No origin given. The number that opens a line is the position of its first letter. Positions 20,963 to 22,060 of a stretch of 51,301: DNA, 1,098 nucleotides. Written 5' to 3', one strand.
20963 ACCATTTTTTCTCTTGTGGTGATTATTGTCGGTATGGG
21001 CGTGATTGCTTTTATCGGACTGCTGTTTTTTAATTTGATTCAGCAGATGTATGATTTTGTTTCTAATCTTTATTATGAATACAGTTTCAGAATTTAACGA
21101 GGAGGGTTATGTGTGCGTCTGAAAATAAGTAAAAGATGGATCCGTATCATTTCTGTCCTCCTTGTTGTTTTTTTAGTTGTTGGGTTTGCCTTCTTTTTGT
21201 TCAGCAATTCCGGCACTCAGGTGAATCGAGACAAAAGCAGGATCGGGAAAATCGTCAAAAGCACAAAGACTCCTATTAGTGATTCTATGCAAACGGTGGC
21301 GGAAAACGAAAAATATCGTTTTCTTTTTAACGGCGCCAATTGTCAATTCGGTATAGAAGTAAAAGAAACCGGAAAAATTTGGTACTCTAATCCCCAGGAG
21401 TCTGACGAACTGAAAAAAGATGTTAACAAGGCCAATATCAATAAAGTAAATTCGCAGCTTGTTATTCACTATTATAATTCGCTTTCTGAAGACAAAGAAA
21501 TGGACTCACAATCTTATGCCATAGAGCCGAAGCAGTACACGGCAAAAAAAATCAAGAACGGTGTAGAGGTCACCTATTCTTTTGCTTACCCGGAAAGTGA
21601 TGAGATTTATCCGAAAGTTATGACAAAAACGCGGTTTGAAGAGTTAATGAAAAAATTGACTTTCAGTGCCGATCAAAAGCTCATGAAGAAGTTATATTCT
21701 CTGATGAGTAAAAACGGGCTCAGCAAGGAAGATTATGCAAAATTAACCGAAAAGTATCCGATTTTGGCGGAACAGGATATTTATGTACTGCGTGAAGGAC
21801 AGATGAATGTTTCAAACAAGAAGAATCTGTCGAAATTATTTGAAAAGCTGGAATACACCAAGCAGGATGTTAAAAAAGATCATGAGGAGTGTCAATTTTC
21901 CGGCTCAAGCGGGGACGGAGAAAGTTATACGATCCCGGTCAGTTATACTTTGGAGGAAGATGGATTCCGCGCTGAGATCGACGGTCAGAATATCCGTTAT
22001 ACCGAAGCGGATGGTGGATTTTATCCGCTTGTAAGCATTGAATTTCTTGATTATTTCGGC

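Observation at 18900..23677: Uncharacterised envelope triad (NHL propeller/TPR, Yip1 membrane protein, DUF5696-like protein) embedded inside a sugar ABC importer operon (copy A)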

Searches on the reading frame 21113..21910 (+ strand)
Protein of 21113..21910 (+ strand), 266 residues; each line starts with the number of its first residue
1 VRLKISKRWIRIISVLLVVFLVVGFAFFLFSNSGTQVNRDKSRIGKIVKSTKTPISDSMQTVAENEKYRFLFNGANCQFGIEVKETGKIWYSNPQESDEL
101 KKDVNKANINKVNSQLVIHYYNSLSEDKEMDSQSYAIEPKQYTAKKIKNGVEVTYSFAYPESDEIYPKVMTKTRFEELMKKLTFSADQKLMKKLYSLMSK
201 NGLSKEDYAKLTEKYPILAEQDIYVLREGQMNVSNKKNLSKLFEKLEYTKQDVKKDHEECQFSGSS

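Call 93: search_protein_families(library=pfam, proteins=[window:21113-21910:+], max_evalue=1)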
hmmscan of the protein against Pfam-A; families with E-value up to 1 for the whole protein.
window:21113-21910:+ (266 aa): 3 families
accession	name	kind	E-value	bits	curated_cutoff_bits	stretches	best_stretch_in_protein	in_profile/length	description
PF10798.13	YmgB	-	0.0063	16.8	22.3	1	229-256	16-43/59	Biofilm development protein YmgB/AriR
PF22184.2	CBM_56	-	0.2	12.4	27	1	129-161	39-68/75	Carbohydrate binding module family 56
PF12698.13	ABC2_membrane_3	-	0.63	9.5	31.6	0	12-205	4-131/347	ABC-2 family transporter protein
